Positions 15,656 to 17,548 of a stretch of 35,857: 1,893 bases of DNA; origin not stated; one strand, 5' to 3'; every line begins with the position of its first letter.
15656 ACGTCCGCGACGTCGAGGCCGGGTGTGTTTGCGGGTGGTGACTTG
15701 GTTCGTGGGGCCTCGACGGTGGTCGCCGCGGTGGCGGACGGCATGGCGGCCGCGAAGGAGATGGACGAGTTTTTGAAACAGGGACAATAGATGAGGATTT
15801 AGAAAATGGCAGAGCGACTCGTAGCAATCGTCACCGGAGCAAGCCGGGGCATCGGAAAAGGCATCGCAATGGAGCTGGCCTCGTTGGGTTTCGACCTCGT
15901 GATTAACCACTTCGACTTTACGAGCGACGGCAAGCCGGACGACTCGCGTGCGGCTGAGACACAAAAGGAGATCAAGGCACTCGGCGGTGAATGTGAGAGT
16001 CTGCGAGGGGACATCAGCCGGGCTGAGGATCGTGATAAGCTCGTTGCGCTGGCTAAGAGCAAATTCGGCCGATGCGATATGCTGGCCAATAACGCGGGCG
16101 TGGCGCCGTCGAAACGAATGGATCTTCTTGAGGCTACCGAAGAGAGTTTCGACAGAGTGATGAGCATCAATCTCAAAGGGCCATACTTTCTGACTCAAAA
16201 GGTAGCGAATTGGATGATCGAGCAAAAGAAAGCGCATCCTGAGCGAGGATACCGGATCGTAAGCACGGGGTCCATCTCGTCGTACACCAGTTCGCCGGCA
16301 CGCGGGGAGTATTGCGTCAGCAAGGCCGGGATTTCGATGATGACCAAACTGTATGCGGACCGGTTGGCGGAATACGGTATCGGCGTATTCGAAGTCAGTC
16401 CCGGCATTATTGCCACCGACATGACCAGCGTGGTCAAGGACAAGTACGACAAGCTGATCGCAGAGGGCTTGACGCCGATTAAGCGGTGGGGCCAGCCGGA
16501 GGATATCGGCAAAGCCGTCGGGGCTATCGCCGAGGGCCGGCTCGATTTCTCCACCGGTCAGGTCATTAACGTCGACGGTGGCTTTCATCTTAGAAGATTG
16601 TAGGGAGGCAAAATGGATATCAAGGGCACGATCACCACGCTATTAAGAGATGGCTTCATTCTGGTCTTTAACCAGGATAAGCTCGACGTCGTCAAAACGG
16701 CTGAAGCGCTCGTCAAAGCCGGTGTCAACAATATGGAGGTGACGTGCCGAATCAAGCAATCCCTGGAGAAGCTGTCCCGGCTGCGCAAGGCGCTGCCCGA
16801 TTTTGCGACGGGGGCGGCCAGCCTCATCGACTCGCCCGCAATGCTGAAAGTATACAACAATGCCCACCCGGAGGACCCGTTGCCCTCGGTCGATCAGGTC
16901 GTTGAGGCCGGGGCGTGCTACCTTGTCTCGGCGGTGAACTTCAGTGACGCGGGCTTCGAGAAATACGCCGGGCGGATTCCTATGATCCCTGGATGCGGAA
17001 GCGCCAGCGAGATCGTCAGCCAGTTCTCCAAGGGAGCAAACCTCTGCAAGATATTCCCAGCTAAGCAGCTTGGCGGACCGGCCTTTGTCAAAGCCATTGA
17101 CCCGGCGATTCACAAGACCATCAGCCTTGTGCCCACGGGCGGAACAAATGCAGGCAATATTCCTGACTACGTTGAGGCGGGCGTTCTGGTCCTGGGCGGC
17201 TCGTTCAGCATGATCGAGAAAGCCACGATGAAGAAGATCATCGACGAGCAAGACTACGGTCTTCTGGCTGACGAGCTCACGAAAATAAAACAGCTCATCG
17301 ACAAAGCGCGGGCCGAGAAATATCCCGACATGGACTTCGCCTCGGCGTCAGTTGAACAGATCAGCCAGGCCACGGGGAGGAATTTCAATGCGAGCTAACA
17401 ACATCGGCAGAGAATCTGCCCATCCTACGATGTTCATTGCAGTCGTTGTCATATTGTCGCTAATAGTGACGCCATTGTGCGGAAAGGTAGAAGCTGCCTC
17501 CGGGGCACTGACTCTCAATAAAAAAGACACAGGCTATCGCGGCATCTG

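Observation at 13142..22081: Tightly packed locus: KDG-type sugar-acid funnel built around two large atypical flavoenzymes and a secreted Asp-box propeller (candidate undescribed catabolic pathway)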

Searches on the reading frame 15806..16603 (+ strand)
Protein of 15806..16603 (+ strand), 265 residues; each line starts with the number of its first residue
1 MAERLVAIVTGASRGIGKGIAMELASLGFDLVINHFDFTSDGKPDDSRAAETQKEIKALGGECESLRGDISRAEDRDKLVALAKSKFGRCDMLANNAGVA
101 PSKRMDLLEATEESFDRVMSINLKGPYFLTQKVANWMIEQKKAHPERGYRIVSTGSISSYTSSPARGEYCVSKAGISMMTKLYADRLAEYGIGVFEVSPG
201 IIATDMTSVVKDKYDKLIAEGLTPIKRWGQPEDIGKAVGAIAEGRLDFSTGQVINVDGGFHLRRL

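Call 4: search_protein_families(library=pfam, proteins=[window:15806-16603:+], max_evalue=0.01)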
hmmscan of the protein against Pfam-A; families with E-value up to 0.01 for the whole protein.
window:15806-16603:+ (265 aa): 3 families
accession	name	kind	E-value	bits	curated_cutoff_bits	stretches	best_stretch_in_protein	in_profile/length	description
PF13561.12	adh_short_C2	-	3.1e-47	161.6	27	1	11-261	1-236/236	Enoyl-(Acyl carrier protein) reductase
PF00106.31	adh_short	-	4.5e-41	140.9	26.6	1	6-213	2-193/195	short chain dehydrogenase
PF08659.16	KR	-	2.4e-07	31.3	22.6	1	8-171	4-151/180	KR domain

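Call 5: search_protein_families(library=ncbifam, proteins=[window:15806-16603:+], max_evalue=0.001)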
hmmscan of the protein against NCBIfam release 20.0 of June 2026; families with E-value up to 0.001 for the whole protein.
window:15806-16603:+ (265 aa): 223 families (the best 25 are shown)
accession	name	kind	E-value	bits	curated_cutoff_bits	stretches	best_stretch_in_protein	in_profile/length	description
NF009386.0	PRK12745.1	equivalog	7.9e-99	329.9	250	1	3-265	4-259/259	3-ketoacyl-ACP reductase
NF005559.1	PRK07231.1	subfamily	3.5e-51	174.1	215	1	5-260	5-247/249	glucose 1-dehydrogenase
TIGR01830.1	3oxo_ACP_reduc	equivalog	4.7e-51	173.8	297.75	1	7-260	1-238/239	3-oxoacyl-[acyl-carrier-protein] reductase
NF004198.0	PRK05653.1-3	equivalog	1.7e-48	165.3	296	1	6-262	9-248/248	3-oxoacyl-ACP reductase FabG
NF053807.1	RhamDHLra1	equivalog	1.2e-43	149.6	400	1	6-261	6-248/252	L-rhamnose 1-dehydrogenase Lra1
NF009384.0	PRK12743.1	equivalog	1.3e-43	149.1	264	1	4-262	6-249/258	SDR family oxidoreductase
NF005390.0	PRK06935.1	equivalog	6.9e-43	146.8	369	1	6-261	17-256/258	2-dehydro-3-deoxy-D-gluconate 5-dehydrogenase KduD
TIGR02415.1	23BDH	subfamily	8.4e-43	146.6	304.35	1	6-261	2-252/254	acetoin reductase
TIGR01832.1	kduD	equivalog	1.8e-42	145.6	338.85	1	6-260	7-245/248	2-dehydro-3-deoxy-D-gluconate 5-dehydrogenase KduD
NF005067.0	PRK06484.1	equivalog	9.8e-42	143.2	713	1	3-261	8-252/524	short chain dehydrogenase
NF005861.0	PRK07791.1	subfamily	5.1e-41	141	373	1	4-259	6-255/300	SDR family oxidoreductase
NF009466.0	PRK12826.1-2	subfamily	2.1e-40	138.7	222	1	6-260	5-244/248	3-oxoacyl-ACP reductase FabG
NF004818.0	PRK06172.1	equivalog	3.7e-40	137.9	336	1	5-260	8-250/253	SDR family oxidoreductase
NF004197.0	PRK05653.1-1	equivalog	1e-39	136.7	332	1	5-261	8-247/249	3-oxoacyl-ACP reductase FabG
NF005446.0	PRK07035.1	equivalog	1.8e-39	135.5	373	1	6-260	13-253/255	SDR family oxidoreductase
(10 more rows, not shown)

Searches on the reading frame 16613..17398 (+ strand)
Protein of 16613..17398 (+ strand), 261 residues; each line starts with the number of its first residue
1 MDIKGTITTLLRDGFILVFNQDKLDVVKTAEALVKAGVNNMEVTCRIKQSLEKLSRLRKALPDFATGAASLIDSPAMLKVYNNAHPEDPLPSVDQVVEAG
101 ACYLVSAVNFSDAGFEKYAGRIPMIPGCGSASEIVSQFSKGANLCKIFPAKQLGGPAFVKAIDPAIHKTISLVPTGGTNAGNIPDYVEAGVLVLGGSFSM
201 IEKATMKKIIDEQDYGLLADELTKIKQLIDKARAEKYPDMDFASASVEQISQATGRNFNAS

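Call 4: search_protein_families(library=pfam, proteins=[window:16613-17398:+], max_evalue=0.01)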
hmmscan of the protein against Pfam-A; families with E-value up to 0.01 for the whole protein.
window:16613-17398:+ (261 aa): 1 family
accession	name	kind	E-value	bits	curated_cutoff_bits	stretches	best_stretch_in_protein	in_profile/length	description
PF01081.25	Aldolase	-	1.9e-24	86.6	27.8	2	93-207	73-186/196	KDPG and KHG aldolase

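Call 5: search_protein_families(library=ncbifam, proteins=[window:16613-17398:+], max_evalue=0.001)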
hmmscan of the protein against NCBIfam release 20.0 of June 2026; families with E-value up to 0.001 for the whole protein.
window:16613-17398:+ (261 aa): 8 families
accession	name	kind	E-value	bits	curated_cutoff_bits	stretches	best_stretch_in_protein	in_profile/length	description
TIGR01182.1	eda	subfamily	1e-29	103.3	156.05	2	93-208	73-187/204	bifunctional 4-hydroxy-2-oxoglutarate aldolase/2-dehydro-3-deoxy-phosphogluconate aldolase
NF004325.0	PRK05718.1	subfamily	6.3e-28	97.6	241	2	93-208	80-194/213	keto-hydroxyglutarate-aldolase/keto-deoxy-phosphogluconate aldolase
NF005673.0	PRK07455.1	equivalog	3.7e-24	85.1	232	1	118-227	103-207/213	bifunctional 4-hydroxy-2-oxoglutarate aldolase/2-dehydro-3-deoxy-phosphogluconate aldolase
NF005499.0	PRK07114.1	equivalog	2.6e-21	76.4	275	1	6-234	9-222/223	bifunctional 4-hydroxy-2-oxoglutarate aldolase/2-dehydro-3-deoxy-phosphogluconate aldolase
NF005119.0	PRK06552.1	subfamily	9.7e-19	67.7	238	1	96-207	84-193/213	bifunctional 2-keto-4-hydroxyglutarate aldolase/2-keto-3-deoxy-6-phosphogluconate aldolase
NF004673.0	PRK06015.1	equivalog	1.3e-16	61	320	1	23-200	26-187/212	2-dehydro-3-deoxy-phosphogluconate aldolase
NF006600.0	PRK09140.1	subfamily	2e-15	56.7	207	1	25-195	24-178/210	2-dehydro-3-deoxy-6-phosphogalactonate aldolase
NF041633.1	trifunc_aldol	exception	1.9e-10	39.8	700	1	18-240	14-228/580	KHG/KDPG aldolase/sugar kinase fusion protein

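Call 73: search_solved_structures(query=window:16613-17398:+, max_evalue=0.00001, show_alignments=2)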
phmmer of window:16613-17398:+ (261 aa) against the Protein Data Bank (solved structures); distinct sequences matched with E-value up to 0.00001: 45.
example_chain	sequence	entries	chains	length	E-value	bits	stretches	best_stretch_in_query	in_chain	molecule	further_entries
4bk9_A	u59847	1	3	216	5e-15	59.4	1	20-199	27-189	2-DEHYDRO-3-DEOXYPHOSPHOGLUCONATE ALDOLASE/4-HYDROXY-2-OXO GLUTARATE ALDOLASE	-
5xsf_A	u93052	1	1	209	6.9e-15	58.9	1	20-199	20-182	KHG/KDPG aldolase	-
5xse_A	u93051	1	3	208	6.9e-15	58.9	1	20-199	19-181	KHG/KDPG aldolase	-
1mxs_A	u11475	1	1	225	7.6e-15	58.8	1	24-204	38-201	KDPG Aldolase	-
6ovi_A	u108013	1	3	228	9.3e-15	58.5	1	22-204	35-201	Keto-deoxy-phosphogluconate aldolase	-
1eua_A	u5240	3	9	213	8e-13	52.1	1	22-200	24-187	KDPG ALDOLASE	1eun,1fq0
3vcr_A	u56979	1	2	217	2e-12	50.8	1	21-216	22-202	putative Kdpg (2-keto-3-deoxy-6-phosphogluconate) aldolase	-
8di1_A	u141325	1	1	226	2.2e-12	50.7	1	2-198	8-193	KDPG and KHG aldolase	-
1wau_A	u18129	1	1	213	4e-12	49.9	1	22-200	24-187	KHG/KDPG ALDOLASE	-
1wbh_A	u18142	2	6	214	4e-12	49.8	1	22-200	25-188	KHG/KDPG ALDOLASE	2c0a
1fwr_A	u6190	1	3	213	1.9e-11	47.6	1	22-200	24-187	KDPG ALDOLASE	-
9dnd_C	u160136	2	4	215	2.8e-11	47.1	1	94-203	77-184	Pseudosymmetric protein nanocages GI4 C Chain | Pseudosymmetric protein nanocage GI9-F7 C chain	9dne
4e38_A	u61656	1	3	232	6.3e-11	45.9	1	23-204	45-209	Keto-hydroxyglutarate-aldolase/keto-deoxy-phosphogluconate aldolase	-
8ed3_A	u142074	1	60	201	9.8e-11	45.3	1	94-205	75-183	Designed I3-01 icosahedron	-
9fo3_A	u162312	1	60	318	9.9e-11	45.3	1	93-205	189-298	CAP255 gp140 SpyTag-SpyCatcher mi3,2-dehydro-3-deoxyphosphogluconate aldolase/4-hydroxy-2-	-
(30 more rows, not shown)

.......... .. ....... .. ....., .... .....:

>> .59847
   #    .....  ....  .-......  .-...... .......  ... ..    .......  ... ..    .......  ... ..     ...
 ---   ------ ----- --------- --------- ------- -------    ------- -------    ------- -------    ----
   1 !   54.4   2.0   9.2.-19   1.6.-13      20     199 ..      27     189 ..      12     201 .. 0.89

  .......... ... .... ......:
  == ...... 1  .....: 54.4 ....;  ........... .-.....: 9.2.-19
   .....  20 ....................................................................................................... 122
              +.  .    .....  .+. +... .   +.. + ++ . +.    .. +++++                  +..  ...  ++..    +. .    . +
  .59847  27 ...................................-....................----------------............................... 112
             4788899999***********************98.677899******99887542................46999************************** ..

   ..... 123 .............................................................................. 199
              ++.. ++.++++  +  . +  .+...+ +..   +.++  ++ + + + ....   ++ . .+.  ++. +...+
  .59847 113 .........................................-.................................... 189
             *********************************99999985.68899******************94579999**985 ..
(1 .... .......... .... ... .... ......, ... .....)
